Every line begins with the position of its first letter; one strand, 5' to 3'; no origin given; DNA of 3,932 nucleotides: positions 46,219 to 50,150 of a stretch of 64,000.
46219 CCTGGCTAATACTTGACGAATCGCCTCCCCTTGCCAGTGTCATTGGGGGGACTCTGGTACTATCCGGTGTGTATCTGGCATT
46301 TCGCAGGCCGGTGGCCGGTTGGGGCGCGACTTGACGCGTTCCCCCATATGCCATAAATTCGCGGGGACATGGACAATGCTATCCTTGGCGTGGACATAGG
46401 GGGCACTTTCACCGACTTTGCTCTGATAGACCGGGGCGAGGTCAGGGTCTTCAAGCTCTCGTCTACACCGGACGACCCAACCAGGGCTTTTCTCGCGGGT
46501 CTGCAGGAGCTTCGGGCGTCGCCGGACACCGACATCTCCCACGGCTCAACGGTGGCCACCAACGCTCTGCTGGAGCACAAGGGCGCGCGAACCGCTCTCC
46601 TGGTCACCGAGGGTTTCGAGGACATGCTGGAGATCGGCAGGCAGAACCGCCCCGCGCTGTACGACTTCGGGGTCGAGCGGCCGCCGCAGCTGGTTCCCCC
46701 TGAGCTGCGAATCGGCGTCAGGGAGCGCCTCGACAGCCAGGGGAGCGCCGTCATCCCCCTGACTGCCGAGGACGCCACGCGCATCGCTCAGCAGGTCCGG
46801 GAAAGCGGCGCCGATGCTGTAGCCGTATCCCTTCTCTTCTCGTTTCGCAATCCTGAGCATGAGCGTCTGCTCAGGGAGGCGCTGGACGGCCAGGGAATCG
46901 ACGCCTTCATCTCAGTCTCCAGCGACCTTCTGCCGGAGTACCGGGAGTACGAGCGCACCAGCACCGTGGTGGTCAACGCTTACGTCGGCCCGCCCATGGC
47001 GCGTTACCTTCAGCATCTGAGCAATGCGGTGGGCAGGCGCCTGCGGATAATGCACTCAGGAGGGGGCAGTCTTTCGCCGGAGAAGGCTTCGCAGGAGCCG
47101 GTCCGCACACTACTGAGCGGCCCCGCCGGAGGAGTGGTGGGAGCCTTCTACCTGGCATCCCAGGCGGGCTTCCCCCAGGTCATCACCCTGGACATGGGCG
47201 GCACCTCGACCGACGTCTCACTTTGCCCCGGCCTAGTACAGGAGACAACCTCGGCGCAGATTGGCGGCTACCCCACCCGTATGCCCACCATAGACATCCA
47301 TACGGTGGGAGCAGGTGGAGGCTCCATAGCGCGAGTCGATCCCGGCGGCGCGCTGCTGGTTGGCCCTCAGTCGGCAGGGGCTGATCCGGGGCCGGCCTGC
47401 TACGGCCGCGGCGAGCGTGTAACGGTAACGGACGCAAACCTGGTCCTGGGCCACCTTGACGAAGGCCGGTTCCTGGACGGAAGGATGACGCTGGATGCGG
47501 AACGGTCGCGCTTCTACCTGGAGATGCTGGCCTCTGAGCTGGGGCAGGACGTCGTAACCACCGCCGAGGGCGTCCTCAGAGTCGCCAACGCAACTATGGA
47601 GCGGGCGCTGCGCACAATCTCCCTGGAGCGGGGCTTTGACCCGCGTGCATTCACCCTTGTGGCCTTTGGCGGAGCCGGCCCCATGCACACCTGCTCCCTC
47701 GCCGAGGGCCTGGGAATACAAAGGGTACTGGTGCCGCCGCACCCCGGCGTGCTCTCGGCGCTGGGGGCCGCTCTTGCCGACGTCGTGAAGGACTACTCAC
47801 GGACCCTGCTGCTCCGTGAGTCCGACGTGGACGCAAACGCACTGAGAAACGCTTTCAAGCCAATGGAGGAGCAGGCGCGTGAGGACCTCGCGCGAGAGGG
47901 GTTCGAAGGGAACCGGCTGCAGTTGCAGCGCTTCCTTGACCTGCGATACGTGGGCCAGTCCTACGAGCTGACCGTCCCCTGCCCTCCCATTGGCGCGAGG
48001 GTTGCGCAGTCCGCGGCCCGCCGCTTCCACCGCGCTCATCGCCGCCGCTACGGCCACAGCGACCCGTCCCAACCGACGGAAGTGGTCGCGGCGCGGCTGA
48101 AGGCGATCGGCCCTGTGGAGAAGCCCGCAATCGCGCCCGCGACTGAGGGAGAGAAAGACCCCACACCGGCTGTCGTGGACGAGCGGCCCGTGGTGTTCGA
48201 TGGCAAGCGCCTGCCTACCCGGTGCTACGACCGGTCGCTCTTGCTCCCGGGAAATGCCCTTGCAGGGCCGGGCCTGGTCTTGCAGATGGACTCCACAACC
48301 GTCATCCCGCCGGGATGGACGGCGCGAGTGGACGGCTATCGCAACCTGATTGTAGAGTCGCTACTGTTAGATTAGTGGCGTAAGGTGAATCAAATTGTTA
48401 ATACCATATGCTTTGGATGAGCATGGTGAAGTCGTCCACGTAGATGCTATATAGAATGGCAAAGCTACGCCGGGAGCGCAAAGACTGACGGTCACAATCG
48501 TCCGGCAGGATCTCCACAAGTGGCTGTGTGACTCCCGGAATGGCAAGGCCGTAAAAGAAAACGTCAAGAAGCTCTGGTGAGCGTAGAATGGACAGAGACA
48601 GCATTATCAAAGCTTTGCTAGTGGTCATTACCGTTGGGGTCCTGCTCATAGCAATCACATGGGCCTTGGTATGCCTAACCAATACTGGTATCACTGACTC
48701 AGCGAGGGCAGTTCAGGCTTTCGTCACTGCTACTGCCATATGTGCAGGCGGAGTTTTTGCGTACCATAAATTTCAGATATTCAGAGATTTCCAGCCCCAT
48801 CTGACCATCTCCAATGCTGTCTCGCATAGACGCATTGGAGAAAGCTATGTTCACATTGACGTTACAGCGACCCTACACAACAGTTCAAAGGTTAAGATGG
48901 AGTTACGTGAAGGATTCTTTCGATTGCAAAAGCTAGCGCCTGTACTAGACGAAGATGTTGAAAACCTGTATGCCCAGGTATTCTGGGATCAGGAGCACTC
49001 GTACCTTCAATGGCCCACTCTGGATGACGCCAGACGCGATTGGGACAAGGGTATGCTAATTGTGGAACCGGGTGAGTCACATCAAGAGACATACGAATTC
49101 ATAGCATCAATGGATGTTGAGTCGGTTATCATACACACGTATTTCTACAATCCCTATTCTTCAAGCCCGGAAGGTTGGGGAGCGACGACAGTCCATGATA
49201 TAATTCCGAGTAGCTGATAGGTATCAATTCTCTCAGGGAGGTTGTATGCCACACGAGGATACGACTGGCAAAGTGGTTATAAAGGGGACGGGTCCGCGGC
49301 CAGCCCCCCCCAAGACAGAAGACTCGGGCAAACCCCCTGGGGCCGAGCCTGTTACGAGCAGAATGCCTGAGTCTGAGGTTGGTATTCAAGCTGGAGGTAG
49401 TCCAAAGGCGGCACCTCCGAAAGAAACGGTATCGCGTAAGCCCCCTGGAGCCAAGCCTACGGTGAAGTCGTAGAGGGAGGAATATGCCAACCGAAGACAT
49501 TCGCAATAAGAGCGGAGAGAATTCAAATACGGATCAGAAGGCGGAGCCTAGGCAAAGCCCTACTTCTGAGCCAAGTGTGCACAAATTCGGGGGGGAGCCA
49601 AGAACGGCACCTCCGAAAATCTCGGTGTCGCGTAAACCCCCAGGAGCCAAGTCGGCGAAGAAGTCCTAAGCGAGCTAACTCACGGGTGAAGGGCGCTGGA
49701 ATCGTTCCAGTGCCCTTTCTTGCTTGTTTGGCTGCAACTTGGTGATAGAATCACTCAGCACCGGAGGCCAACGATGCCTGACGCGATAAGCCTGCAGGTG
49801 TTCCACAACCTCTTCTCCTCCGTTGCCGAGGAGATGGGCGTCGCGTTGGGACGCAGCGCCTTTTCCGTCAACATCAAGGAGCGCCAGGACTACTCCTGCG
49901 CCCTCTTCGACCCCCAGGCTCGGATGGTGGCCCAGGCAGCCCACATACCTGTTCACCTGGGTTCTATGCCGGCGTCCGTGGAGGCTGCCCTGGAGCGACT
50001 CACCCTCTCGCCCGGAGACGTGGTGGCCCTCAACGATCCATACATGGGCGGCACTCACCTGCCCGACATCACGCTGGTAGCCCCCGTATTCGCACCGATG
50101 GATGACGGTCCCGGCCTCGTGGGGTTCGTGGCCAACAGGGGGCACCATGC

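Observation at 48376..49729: Self-contained three-gene cassette (2-TM protein plus two Pro/Lys-rich mini-proteins) splitting the hyuA-hyuB pair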

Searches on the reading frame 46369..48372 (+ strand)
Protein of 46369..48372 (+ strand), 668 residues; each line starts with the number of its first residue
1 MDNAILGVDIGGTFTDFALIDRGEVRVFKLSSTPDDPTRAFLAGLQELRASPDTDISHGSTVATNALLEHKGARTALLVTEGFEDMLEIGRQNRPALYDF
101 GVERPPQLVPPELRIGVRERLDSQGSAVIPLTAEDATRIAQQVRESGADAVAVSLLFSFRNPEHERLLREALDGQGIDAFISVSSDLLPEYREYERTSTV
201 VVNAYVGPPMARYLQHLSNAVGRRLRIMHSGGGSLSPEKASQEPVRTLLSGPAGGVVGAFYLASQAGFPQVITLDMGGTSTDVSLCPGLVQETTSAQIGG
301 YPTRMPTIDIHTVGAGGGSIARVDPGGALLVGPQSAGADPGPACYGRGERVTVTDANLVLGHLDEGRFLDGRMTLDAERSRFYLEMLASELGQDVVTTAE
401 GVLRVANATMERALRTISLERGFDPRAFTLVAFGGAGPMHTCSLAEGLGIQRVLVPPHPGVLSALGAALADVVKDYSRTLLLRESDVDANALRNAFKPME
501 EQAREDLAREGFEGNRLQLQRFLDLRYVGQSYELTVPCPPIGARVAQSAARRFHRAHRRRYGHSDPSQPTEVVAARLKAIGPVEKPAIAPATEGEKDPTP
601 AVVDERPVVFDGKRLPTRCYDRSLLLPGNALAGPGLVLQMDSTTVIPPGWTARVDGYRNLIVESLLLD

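Call 4: search_protein_families(library=pfam, proteins=[window:46369-48372:+], max_evalue=1)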
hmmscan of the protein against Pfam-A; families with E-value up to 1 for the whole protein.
window:46369-48372:+ (668 aa): 9 families
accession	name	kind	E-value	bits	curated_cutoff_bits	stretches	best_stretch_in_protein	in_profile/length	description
PF01968.24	Hydantoinase_A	-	3.3e-100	335.5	22.9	2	196-475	1-290/291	Hydantoinase/oxoprolinase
PF05378.19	Hydant_A_N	-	1.5e-48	165.3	25.2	1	6-172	2-172/176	Hydantoinase/oxoprolinase N-terminal region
PF19278.4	Hydant_A_C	-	3.9e-16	59.4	21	1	489-659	11-187/193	Hydantoinase/oxoprolinase C-terminal domain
PF02310.24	B12-binding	-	0.043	14.1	32.1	1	130-174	35-77/121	B12 binding domain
PF13941.12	MutL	-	0.056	12.6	27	0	258-287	231-262/450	MutL protein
PF02602.20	HEM4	-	0.058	12.9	27.5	0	134-185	126-177/231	Uroporphyrinogen-III synthase HemD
PF13458.12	Peripla_BP_6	-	0.12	12.5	31.7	1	125-155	168-198/343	Periplasmic binding protein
PF02541.22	Ppx-GppA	-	0.29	11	27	0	270-299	113-143/285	Ppx/GppA phosphatase family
PF06277.17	EutA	-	0.44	9.8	27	0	264-301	138-176/475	Ethanolamine utilisation protein EutA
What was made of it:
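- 46369..48375 (+): hyuA (hydantoinase/oxoprolinase A), the left flank. Its last ~4 codons differ from those of relatives (..VESLLLD* against ..VESSQS* and ..LELSHA*), so the foreign DNA starts at about 48362. Pfam, call 4.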

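Call 55: find_homologous_proteins(query=window:46369-48372:+, max_evalue=1e-100)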
Query window:46369-48372:+ (668 aa): 7996 proteins with E <= 1e-100 among 8000 candidates; the best 120 are listed.
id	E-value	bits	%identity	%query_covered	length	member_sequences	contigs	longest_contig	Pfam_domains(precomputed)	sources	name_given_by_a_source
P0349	0.0e+0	1417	96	100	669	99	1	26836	PF01968.25,PF19278.5,PF05378.20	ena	-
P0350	0.0e+0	1407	96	99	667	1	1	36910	PF01968.25,PF19278.5,PF05378.20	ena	-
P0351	0.0e+0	1396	94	100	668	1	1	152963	PF01968.25,PF19278.5,PF05378.20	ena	-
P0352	0.0e+0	1318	89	99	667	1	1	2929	PF01968.25,PF19278.5,PF05378.20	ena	-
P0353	0.0e+0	1308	89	99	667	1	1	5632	PF01968.25,PF19278.5,PF05378.20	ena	-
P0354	0.0e+0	1304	89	99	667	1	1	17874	PF01968.25,PF19278.5,PF05378.20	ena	-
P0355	0.0e+0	1284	87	99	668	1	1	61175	PF01968.25,PF19278.5,PF05378.20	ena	-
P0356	0.0e+0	1282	87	99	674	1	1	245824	PF01968.25,PF19278.5,PF05378.20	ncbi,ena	-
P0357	0.0e+0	1264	87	99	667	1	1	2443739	PF01968.25,PF19278.5,PF05378.20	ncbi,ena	-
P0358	0.0e+0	1238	84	99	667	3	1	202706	PF01968.25,PF19278.5,PF05378.20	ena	-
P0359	0.0e+0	1236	84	99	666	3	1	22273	PF01968.25,PF19278.5,PF05378.20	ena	-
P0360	0.0e+0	1234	84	99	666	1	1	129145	PF01968.25,PF19278.5,PF05378.20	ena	-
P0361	0.0e+0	1222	84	99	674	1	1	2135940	PF01968.25,PF19278.5,PF05378.20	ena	-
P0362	0.0e+0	1202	82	99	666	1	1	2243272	PF01968.25,PF19278.5,PF05378.20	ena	-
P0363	0.0e+0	1199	82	99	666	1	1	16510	PF01968.25,PF19278.5,PF05378.20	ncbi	-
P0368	0.0e+0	1153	78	99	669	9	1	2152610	PF01968.25,PF19278.5,PF05378.20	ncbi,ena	-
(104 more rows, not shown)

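Call 56: find_encoding_contigs(protein=P0357, flank=5000, max_places=1)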
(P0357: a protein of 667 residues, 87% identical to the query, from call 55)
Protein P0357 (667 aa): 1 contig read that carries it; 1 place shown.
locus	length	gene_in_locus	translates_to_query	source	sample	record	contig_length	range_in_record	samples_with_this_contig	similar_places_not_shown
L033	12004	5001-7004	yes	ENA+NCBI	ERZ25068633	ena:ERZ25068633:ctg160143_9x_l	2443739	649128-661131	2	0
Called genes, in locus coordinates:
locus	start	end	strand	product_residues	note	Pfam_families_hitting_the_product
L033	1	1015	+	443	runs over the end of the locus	PF02881:SRP54_N, PF06414:Zeta_toxin (weak), PF00448:SRP54, PF01656:CbiA (weak), PF02978:SRP_SPB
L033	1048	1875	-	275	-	PF01149:Fapy_DNA_glyco, PF06831:H2TH, PF06827:zf-FPG_IleRS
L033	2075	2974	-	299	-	PF09754:PAC2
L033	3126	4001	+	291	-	PF00892:EamA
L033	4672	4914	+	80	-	PF10049:DUF2283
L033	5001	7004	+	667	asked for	PF05378:Hydant_A_N, PF01968:Hydantoinase_A, PF19278:Hydant_A_C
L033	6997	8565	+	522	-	PF02538:Hydantoinase_B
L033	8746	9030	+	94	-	PF13451:zf_Tbcl, PF23477:zf_Tbcl_2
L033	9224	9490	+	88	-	PF00312:Ribosomal_S15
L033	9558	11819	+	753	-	PF01138:RNase_PH, PF03725:RNase_PH_C, PF03726:PNPase, PF01138:RNase_PH, PF00013:KH_1, PF00575:S1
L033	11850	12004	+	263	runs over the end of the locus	PF01113:DapB_N, PF05173:DapB_C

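Call 57: find_encoding_contigs(protein=P0368, flank=5000, max_places=1)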
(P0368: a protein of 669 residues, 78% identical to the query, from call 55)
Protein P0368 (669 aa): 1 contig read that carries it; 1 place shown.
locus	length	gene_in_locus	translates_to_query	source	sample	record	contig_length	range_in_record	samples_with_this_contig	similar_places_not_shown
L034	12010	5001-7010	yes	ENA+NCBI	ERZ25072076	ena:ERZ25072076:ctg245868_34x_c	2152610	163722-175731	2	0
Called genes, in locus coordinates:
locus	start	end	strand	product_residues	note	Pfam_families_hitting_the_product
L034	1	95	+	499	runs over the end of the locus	PF11013:DUF2851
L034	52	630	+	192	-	-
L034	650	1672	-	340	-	PF00814:TsaD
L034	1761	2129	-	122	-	PF00190:Cupin_1 (weak), PF07883:Cupin_2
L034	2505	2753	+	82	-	PF13356:Arm-DNA-bind_3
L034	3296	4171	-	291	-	PF08450:SGL, PF01436:NHL (faint)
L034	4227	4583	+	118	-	-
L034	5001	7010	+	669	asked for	PF05378:Hydant_A_N, PF01968:Hydantoinase_A, PF19278:Hydant_A_C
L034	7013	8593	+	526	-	PF02538:Hydantoinase_B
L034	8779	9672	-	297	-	PF03976:PPK2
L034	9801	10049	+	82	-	-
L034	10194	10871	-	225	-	PF13489:Methyltransf_23, PF13847:Methyltransf_31 (weak), PF08241:Methyltransf_11, PF08242:Methyltransf_12, PF13649:Methyltransf_25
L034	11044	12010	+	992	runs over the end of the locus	PF00501:AMP-binding, PF13193:AMP-binding_C (weak), PF00550:PP-binding, PF01073:3Beta_HSD (faint), PF01370:Epimerase, PF07993:NAD_binding_4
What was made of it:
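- Syntenic relatives have empty sites (calls 56, 57).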

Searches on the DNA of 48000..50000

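Call 33: search_rna_families(source=window, start=48000, end=50000, threshold=evalue, max_evalue=1)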
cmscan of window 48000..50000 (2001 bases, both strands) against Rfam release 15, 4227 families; matches with E-value up to 1: 2.
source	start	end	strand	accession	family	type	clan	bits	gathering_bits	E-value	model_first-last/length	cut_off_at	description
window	49680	49757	-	RF02055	STnc380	Gene; sRNA;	-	21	60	0.34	1-108/108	no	Enterobacterial sRNA STnc380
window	48602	48677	-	RF02211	ZFAT-AS1_1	Gene; lncRNA;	-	18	80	0.94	1-79/79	no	ZFAT antisense RNA 1 conserved region 1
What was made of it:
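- Tried and rejected: Rfam gave only two sub-threshold matches, E 0.34 and 0.94 (call 33).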

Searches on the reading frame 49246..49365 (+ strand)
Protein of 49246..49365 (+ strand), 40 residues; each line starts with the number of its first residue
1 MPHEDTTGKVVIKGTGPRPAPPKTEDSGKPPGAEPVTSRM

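Call 39: find_homologous_proteins(query=A2, max_evalue=0.01)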
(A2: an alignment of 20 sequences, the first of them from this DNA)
Query A2 (20 sequences) (40 aa, profile of the alignment): 78 proteins with E <= 0.01 among 945 candidates.
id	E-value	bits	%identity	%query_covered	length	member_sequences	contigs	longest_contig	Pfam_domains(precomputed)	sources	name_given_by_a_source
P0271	4.7e-21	92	100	100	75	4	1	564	-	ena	-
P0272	4.8e-20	89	87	95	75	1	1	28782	-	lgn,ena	-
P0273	1.3e-17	81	87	95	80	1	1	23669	-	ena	-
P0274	7.2e-17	79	49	95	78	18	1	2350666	-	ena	-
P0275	1.4e-15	74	72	63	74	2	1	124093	-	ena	-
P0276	1.4e-12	65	51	90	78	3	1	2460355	-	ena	-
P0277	5.9e-11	60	57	75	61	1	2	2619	-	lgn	-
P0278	1.4e-10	58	69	90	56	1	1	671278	-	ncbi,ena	-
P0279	1.8e-10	58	55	78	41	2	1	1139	-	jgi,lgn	-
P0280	2.5e-10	58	72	63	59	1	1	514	-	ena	-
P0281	3.0e-10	57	60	75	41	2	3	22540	-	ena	-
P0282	3.2e-10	57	80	63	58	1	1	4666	-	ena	-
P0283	3.3e-10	57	59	83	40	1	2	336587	-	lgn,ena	-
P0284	5.3e-10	57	56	95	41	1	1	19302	-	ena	-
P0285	5.7e-10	56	67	60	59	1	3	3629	-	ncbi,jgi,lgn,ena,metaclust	metaclust:\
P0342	3.8e-3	35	47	75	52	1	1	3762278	-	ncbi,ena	-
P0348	7.5e-3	34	58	65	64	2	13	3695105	-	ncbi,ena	-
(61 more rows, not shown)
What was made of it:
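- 78 gene-called mini-proteins match the unit profile (call 39).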

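Call 40: find_encoding_contigs(protein=P0274, flank=7000, max_places=2)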
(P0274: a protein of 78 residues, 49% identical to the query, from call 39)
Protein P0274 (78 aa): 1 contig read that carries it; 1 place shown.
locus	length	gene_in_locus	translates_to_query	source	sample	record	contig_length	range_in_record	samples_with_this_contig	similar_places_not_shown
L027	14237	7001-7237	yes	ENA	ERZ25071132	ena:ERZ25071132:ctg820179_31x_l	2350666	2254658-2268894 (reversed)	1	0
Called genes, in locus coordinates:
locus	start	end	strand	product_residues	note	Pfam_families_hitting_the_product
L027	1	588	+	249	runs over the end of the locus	PF03848:TehB (weak), PF13489:Methyltransf_23, PF01209:Ubie_methyltran (weak), PF08241:Methyltransf_11, PF08242:Methyltransf_12, PF13649:Methyltransf_25, PF13847:Methyltransf_31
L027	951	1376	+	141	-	PF00583:Acetyltransf_1, PF13673:Acetyltransf_10, PF13508:Acetyltransf_7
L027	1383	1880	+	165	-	-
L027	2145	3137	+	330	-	PF00892:EamA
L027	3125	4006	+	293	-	PF00892:EamA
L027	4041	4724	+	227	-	PF01968:Hydantoinase_A (faint), PF05378:Hydant_A_N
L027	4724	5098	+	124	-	PF01968:Hydantoinase_A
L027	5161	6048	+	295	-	PF01968:Hydantoinase_A, PF19278:Hydant_A_C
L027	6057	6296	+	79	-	PF02538:Hydantoinase_B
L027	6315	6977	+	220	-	-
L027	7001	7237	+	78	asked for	-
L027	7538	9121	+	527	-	PF02538:Hydantoinase_B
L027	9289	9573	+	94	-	PF13451:zf_Tbcl, PF23477:zf_Tbcl_2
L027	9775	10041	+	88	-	PF00312:Ribosomal_S15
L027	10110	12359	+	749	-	PF01138:RNase_PH, PF03725:RNase_PH_C, PF03726:PNPase, PF01138:RNase_PH, PF00013:KH_1, PF00575:S1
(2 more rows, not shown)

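Call 41: find_encoding_contigs(protein=P0348, flank=7000, max_places=4)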
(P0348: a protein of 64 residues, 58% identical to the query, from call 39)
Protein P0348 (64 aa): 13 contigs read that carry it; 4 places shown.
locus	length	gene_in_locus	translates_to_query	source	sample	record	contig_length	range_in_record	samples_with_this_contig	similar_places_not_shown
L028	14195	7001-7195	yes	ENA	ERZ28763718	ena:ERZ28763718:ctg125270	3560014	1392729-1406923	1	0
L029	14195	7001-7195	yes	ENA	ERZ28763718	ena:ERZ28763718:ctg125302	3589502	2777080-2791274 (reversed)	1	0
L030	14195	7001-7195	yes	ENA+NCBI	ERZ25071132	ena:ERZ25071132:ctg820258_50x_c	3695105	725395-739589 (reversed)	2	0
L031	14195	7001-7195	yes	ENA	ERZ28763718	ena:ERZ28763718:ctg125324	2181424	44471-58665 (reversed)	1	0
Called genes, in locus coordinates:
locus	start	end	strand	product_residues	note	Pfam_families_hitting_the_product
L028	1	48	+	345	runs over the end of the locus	PF01408:GFO_IDH_MocA, PF02894:GFO_IDH_MocA_C (weak), PF22725:GFO_IDH_MocA_C3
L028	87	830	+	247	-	PF01261:AP_endonuc_2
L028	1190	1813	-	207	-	PF13302:Acetyltransf_3, PF13420:Acetyltransf_4 (weak), PF00583:Acetyltransf_1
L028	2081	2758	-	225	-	PF13302:Acetyltransf_3, PF13420:Acetyltransf_4, PF00583:Acetyltransf_1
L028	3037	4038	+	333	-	PF00005:ABC_tran, PF13304:AAA_21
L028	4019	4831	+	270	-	PF06182:ABC2_membrane_6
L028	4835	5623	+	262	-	PF06182:ABC2_membrane_6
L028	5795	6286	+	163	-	-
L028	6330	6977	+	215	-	-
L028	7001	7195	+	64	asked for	-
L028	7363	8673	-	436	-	PF04734:Ceramidase_alk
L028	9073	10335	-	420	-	PF00155:Aminotran_1_2, PF00266:Aminotran_5 (faint), PF01041:DegT_DnrJ_EryC1, PF01053:Cys_Met_Meta_PP (weak), PF01212:Beta_elim_lyase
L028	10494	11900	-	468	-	-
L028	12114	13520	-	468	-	PF01547:SBP_bac_1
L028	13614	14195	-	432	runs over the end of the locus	PF01120:Alpha_L_fucos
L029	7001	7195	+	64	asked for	-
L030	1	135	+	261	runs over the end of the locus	PF01261:AP_endonuc_2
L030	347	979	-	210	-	PF13302:Acetyltransf_3, PF13420:Acetyltransf_4, PF13523:Acetyltransf_8 (weak), PF00583:Acetyltransf_1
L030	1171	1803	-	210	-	PF13302:Acetyltransf_3, PF00583:Acetyltransf_1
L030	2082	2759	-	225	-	PF13302:Acetyltransf_3, PF13420:Acetyltransf_4, PF00583:Acetyltransf_1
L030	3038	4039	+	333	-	PF00005:ABC_tran, PF13304:AAA_21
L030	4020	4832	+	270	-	PF06182:ABC2_membrane_6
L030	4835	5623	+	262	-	PF06182:ABC2_membrane_6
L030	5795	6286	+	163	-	-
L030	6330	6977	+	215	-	-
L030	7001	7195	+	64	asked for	-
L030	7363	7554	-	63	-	-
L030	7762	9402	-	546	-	PF13414:TPR_11 (faint), PF00515:TPR_1, PF07719:TPR_2 (weak), PF18733:HEPN_LA2681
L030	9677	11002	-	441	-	PF04734:Ceramidase_alk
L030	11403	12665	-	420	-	PF00155:Aminotran_1_2, PF01041:DegT_DnrJ_EryC1, PF01053:Cys_Met_Meta_PP (weak), PF01212:Beta_elim_lyase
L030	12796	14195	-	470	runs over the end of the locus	-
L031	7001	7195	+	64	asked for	-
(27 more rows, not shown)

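Call 42: find_encoding_contigs(protein=P0342, flank=7000, max_places=2)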
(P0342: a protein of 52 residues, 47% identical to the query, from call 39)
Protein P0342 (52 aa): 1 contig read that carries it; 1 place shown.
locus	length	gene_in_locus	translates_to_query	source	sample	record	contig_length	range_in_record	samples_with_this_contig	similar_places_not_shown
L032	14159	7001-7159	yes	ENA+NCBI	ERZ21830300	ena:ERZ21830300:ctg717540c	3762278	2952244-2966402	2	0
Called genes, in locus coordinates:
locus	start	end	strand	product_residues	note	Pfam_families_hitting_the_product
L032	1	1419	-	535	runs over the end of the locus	PF00528:BPD_transp_1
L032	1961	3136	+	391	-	PF00005:ABC_tran, PF13304:AAA_21 (weak), PF08402:TOBE_2 (faint)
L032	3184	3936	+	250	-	PF01325:Fe_dep_repress, PF02742:Fe_dep_repr_C, PF04023:FeoA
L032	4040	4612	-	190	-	PF02775:TPP_enzyme_C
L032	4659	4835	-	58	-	-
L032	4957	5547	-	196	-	PF02775:TPP_enzyme_C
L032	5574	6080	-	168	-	PF02776:TPP_enzyme_N (faint)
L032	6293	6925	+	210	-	-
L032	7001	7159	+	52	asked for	-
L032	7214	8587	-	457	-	-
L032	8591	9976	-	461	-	PF01336:tRNA_anti-codon, PF00152:tRNA-synt_2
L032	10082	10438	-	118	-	PF13650:Asp_protease_2, PF13975:gag-asp_proteas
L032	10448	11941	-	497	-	PF01425:Amidase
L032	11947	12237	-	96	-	PF02686:GatC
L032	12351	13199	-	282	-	PF00106:adh_short, PF08659:KR, PF23441:SDR (faint), PF13561:adh_short_C2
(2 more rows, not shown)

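Call 52: search_protein_families(library=padloc, proteins=[L030:7765-9402:-, L028:5795-6283:+], max_evalue=0.001)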
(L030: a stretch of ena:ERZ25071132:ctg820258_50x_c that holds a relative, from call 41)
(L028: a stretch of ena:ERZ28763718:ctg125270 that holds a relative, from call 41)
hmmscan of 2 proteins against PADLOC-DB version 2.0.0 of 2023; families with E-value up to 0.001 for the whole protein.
L030:7765-9402:- (546 aa): 0 families

L028:5795-6283:+ (163 aa): 0 families

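Call 75: search_protein_families(library=pfam, proteins=[L028:5795-6283:+], max_evalue=0.001)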
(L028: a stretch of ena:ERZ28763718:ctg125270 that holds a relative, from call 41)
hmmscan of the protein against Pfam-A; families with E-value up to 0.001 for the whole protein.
L028:5795-6283:+ (163 aa): 0 families
